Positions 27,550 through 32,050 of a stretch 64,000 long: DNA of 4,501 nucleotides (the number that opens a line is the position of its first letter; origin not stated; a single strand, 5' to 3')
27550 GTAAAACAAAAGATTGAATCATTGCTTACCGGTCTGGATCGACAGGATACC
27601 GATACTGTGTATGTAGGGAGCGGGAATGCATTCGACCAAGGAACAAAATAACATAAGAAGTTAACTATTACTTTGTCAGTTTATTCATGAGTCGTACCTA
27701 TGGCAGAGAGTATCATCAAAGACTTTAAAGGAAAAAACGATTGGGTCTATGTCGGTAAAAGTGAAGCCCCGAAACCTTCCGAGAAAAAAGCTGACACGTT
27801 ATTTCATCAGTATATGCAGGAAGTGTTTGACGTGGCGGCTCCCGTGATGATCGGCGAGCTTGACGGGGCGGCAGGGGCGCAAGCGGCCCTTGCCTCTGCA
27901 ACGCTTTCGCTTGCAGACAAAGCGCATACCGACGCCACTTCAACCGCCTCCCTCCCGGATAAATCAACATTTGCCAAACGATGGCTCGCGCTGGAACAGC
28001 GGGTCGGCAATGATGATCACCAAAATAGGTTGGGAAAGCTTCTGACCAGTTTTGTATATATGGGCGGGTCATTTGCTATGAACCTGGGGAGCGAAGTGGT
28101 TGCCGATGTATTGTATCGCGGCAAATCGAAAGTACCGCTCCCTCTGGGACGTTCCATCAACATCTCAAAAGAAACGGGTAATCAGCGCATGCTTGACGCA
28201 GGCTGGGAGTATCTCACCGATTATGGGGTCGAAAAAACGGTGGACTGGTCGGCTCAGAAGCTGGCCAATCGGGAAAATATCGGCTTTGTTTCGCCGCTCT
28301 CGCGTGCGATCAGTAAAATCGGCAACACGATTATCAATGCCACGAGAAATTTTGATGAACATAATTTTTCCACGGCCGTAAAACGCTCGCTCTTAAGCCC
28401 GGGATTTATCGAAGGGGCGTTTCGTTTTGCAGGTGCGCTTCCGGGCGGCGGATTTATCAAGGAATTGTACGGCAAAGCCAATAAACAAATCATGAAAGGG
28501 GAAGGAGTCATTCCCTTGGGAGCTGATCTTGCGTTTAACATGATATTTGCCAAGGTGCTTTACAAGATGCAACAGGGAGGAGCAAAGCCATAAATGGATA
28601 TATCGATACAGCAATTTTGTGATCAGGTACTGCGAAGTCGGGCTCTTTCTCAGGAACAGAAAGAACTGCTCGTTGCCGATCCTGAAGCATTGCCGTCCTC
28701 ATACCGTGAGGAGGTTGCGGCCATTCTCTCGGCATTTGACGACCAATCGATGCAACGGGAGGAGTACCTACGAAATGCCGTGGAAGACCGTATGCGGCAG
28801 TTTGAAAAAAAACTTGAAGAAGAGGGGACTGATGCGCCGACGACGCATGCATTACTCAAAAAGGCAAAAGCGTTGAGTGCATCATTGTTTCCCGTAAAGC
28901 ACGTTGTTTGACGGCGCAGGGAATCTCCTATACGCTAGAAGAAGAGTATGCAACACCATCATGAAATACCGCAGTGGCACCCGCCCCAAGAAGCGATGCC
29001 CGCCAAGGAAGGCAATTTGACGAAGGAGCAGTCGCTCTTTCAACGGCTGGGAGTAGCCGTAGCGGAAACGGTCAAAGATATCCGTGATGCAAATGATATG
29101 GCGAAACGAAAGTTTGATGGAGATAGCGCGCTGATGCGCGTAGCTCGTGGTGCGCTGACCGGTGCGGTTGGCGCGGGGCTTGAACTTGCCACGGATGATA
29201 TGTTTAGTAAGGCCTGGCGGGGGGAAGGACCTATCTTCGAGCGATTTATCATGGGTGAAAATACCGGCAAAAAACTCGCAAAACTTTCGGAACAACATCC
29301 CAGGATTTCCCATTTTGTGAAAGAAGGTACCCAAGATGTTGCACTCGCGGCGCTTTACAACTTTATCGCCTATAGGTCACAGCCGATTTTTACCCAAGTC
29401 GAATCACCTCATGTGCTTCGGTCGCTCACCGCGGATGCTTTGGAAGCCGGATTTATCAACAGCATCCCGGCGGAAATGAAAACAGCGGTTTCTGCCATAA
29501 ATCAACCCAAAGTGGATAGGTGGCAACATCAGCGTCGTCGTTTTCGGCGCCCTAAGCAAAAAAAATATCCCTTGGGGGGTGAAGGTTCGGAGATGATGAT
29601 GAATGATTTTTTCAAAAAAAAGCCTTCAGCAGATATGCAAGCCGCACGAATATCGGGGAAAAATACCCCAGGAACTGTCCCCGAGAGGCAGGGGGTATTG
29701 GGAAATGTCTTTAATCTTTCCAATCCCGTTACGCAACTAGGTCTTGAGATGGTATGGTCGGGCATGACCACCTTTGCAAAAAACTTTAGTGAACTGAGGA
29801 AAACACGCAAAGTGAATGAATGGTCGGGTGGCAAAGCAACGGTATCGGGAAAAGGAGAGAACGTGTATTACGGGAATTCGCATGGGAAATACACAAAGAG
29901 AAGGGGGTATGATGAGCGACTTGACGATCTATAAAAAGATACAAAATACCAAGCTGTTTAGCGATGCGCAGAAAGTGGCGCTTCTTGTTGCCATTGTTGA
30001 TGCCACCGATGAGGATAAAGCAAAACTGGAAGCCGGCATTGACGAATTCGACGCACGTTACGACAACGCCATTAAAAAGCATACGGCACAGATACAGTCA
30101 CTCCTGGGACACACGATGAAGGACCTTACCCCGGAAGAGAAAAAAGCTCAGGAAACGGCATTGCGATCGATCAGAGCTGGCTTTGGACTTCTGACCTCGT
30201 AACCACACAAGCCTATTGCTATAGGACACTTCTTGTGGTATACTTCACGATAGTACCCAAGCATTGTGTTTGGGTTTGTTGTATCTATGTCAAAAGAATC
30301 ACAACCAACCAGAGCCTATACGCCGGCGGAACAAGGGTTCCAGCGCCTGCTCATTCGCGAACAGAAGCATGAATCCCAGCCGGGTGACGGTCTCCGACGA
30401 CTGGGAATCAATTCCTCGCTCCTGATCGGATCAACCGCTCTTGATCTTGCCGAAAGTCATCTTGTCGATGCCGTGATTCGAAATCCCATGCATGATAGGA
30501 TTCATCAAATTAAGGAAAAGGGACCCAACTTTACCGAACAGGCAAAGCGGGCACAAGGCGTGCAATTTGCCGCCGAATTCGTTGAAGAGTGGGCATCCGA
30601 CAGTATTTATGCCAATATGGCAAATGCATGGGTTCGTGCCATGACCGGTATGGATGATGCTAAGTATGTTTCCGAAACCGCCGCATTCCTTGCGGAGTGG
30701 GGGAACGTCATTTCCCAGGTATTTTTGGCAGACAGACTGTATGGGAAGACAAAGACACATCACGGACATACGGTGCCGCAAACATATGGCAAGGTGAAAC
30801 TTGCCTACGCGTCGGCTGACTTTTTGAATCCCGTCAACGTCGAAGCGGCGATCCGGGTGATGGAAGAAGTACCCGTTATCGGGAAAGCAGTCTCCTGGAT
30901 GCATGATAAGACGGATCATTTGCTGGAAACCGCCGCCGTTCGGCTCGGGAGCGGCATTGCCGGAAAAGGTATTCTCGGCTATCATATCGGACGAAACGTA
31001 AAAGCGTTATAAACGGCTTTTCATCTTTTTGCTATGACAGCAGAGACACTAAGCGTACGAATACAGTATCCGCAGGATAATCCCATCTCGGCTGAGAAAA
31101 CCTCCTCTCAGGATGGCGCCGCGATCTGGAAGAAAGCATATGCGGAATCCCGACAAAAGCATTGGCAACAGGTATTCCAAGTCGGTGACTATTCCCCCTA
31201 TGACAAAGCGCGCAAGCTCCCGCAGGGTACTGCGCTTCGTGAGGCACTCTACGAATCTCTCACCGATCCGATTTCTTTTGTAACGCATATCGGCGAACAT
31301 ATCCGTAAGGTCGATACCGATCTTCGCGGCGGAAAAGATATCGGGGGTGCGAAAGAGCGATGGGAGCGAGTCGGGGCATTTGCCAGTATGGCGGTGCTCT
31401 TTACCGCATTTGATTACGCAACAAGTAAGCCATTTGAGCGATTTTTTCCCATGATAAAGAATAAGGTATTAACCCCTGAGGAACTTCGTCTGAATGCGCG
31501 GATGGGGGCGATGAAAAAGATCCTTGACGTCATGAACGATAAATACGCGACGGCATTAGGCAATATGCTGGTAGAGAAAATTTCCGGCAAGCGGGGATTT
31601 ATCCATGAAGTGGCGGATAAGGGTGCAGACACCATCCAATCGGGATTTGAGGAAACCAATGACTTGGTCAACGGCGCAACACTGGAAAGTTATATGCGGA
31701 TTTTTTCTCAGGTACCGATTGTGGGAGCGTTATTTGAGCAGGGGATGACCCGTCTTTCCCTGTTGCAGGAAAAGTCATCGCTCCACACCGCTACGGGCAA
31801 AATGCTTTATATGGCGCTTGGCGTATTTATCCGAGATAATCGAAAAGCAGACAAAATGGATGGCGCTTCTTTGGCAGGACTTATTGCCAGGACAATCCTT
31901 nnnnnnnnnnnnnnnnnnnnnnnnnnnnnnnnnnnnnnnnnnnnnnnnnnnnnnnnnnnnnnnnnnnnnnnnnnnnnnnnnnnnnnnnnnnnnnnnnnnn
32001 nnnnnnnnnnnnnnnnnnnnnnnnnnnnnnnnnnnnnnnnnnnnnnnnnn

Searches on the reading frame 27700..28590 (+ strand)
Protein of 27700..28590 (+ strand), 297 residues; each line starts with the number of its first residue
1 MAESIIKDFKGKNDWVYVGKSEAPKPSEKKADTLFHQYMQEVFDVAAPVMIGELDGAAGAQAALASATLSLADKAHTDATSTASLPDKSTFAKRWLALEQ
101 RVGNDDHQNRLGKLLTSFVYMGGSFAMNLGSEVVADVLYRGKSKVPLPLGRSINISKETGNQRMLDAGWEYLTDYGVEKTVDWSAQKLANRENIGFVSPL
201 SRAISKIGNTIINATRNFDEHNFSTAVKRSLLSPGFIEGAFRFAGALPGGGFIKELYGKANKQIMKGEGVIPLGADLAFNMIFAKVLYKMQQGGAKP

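Call 7: search_protein_families(library=pfam, proteins=[window:27700-28590:+], max_evalue=0.01)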
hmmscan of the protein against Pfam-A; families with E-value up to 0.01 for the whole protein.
window:27700-28590:+ (297 aa): 0 families

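Call 23: search_protein_families(library=ncbifam, proteins=[window:27700-28590:+], max_evalue=0.01)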
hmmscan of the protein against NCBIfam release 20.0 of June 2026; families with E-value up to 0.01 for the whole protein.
window:27700-28590:+ (297 aa): 0 families

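Call 50: search_protein_families(library=phrogs, proteins=[window:27700-28590:+], max_evalue=0.1)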
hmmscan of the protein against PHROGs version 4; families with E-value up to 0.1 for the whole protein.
window:27700-28590:+ (297 aa): 0 families

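Call 55: find_homologous_proteins(query=window:27700-28590:+, max_evalue=0.001)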
Query window:27700-28590:+ (297 aa): 37 proteins with E <= 0.001 among 4136 candidates.
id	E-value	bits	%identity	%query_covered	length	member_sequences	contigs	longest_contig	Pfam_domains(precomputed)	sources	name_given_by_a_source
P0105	5.0e-192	654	99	100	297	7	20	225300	-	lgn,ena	-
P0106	9.5e-113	394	62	96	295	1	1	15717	-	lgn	-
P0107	2.2e-110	387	61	98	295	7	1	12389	-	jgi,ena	-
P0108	4.1e-110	386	61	99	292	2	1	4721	-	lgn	-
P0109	1.1e-108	381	60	100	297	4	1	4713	-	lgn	-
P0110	5.4e-107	375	60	100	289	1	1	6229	-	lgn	-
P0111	1.2e-104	368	58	100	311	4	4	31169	-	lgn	-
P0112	6.3e-104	365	57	100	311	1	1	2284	-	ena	-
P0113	1.8e-102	361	58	98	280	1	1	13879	-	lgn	-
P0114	2.7e-102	360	54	97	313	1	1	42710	-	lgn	-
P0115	2.2e-100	354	58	98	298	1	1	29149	-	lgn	-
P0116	5.9e-100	352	58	99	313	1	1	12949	-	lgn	-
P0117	5.8e-99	349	59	98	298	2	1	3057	-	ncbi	-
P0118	1.1e-98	348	58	96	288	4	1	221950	-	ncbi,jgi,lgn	-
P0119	1.1e-98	348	57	96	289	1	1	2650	-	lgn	-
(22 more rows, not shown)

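Call 61: predict_structure(alignment_id=A3)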
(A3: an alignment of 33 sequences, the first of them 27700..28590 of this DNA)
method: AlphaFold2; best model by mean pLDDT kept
length: 297 residues; sequences in the alignment: 33
mean_pLDDT: 69.3   pTM: 0.64
mean pLDDT of the five models: 69.3, 68.7, 64.1, 63.5, 62.2
residues with pLDDT >= 90: 36; 70-90: 147; 50-70: 37; < 50: 77
segments of 3 or more residues with pLDDT < 50: 1-24, 30-72, 295-297
pLDDT, mean of each block of 10 residues (from residue 1): 28 31 47 43 41 36 42 49 57 72 69 83 91 92 91 86 89 89 80 80 85 74 88 90 84 84 77 71 71 56
secondary structure, 60 per line:
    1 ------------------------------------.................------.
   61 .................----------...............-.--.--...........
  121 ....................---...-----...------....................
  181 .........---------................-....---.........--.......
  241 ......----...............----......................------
elements in order: H37-53 H60-77 H88-102 H110-140 E144-146 E152-154 H161-189 H199-214 H216-219 H223-231 H234-246 H251-265 H270-291

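Call 64: fold_search(model_id=the predicted structure, library=pdb)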
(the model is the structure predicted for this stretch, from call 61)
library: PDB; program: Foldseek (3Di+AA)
matches with E <= 10: 116; with E <= 0.001: 0
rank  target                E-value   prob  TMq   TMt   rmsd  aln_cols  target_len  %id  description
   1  8i3j                  5.8e-01  0.08  0.14  0.15  34.0       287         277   12  Crystal structure of human inner-arm dynein heavy chain d stalk and microtubule binding domain (released 2023-08-09)
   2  5unj_A                9.5e-01  0.06  0.12  0.14  20.7       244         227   10  Structure of Human Liver Receptor Homolog 1 in complex with PGC1a and RJW100 (released 2017-04-19)
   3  9bif_T                1.0e+00  0.15  0.18  0.27  12.4       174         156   11  Fab B11-OspCA complex (released 2024-11-20)
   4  9bif_E                1.2e+00  0.14  0.17  0.25  12.1       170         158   12  Fab B11-OspCA complex (released 2024-11-20)
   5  8vlw_B                1.3e+00  0.03  0.10  0.13  31.0       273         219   14  TolQ-TolR inner membrane protein complex from Acinetobacter baumannii (released 2025-01-15)
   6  6tyi_A                1.6e+00  0.04  0.11  0.13  24.2       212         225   14  ExbB-ExbD complex in MSP1E3D1 nanodisc (released 2019-10-16)
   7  9nvn_B                1.8e+00  0.11  0.22  0.12  14.1       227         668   18  Structure of Nanchung-Inactive-Calmodulin in apo state (released 2026-02-11)
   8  7uj6_C                1.9e+00  0.11  0.17  0.26  12.3       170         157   13  Outer Surface Protein C Type K (released 2023-04-05)
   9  8vc1_A                2.0e+00  0.05  0.15  0.13  25.3       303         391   12  CryoEM structure of insect gustatory receptor BmGr9 (released 2024-01-10)
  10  1zh7_A                2.0e+00  0.03  0.11  0.12  20.6       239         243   11  Structural and Biochemical Basis for Selective Repression of the Orphan Nuclear Receptor LRH-1 by SHP (released 2005-08-02)
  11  9avi_A                2.0e+00  0.02  0.09  0.12  30.0       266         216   13  TolQ inner membrane protein from Acinetobacter baumannii (released 2025-01-22)
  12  7bml_D                2.1e+00  0.10  0.17  0.26  14.2       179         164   12  Crystal structure of outer surface protein C (OspC) from Borrelia burgdorferi (released 2021-02-10)
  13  9g3g_B                2.1e+00  0.07  0.17  0.14  23.1       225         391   12  Cryo-EM structure of SbmA in the inward-facing-occluded conformation in lipid nanodiscs (released 2025-07-23)
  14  7uj6_A                2.2e+00  0.11  0.18  0.28  12.7       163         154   11  Outer Surface Protein C Type K (released 2023-04-05)
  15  9bif_B                2.3e+00  0.09  0.17  0.26  12.4       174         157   12  Fab B11-OspCA complex (released 2024-11-20)
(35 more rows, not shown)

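Call 75: search_protein_families(library=padloc, proteins=[window:27700-28590:+], max_evalue=0.01)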
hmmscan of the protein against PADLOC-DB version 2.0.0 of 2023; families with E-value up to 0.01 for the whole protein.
window:27700-28590:+ (297 aa): 0 families

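Call 85: fold_search(model_id=the predicted structure, library=viral)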
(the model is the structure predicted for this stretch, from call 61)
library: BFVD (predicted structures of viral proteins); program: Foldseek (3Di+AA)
matches with E <= 10: 138; with E <= 0.001: 0
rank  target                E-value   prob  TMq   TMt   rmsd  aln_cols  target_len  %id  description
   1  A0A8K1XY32            5.1e-01  0.05  0.12  0.08  19.6       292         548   10  (no name in the UniProt tables at hand)
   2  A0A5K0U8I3            5.9e-01  0.12  0.18  0.14  27.0       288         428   13  Uncharacterized protein [Yasminevirus sp. GU-2018]
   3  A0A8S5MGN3            9.2e-01  0.06  0.14  0.16  22.5       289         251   10  Uncharacterized protein [Podoviridae sp. ct1h53]
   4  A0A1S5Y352            1.0e+00  0.10  0.21  0.15  25.6       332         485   11  Uncharacterized protein [uncultured archaeal virus]
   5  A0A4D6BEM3            1.4e+00  0.04  0.14  0.16  17.4       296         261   14  (no name in the UniProt tables at hand)
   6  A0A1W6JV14            1.4e+00  0.04  0.12  0.04  42.5       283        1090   11  Tail fiber protein [Vibrio phage pVco-5]
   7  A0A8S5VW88            1.6e+00  0.16  0.24  0.29  22.8       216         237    7  (no name in the UniProt tables at hand)
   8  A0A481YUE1            2.3e+00  0.04  0.14  0.13  23.7       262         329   16  Uncharacterized protein [Marseillevirus LCMAC103]
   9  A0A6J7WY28            2.3e+00  0.03  0.13  0.06  24.5       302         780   14  Uncharacterized protein [uncultured Caudovirales phage]
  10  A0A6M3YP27            2.4e+00  0.04  0.15  0.10  27.5       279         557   12  Uncharacterized protein (Fragment) [Riboviria sp.]
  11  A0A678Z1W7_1          2.7e+00  0.05  0.14  0.08  18.0       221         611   11  Genome polyprotein (Fragment) [Zika virus]
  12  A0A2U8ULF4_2          2.7e+00  0.04  0.18  0.06  27.1       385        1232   10  (no name in the UniProt tables at hand)
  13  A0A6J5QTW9            2.7e+00  0.04  0.13  0.15  38.0       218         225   12  DNA transfer protein [uncultured Caudovirales phage]
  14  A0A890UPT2            2.7e+00  0.04  0.12  0.07  22.6       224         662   11  Minor tail protein [Gordonia phage RoyalG]
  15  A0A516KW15            2.7e+00  0.02  0.13  0.06  24.7       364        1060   11  (no name in the UniProt tables at hand)
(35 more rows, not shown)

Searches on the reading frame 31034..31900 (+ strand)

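Call 23: search_protein_families(library=ncbifam, proteins=[window:31034-31900:+], max_evalue=0.01)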
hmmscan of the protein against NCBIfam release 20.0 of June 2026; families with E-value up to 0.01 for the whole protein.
window:31034-31900:+ (289 aa): 0 families

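Call 49: search_protein_families(library=pfam, proteins=[window:31034-31900:+], max_evalue=1)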
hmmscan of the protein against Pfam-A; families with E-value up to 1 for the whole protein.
window:31034-31900:+ (289 aa): 1 family
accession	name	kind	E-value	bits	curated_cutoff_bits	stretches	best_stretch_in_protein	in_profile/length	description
PF19047.5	HOOK_N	-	0.065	13.4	23.5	0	154-195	60-101/146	HOOK domain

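Call 50: search_protein_families(library=phrogs, proteins=[window:31034-31900:+], max_evalue=0.1)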
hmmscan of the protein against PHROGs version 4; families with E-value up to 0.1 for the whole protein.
window:31034-31900:+ (289 aa): 0 families

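Call 75: search_protein_families(library=padloc, proteins=[window:31034-31900:+], max_evalue=0.01)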
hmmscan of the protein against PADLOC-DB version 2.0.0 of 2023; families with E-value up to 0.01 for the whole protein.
window:31034-31900:+ (289 aa): 0 families
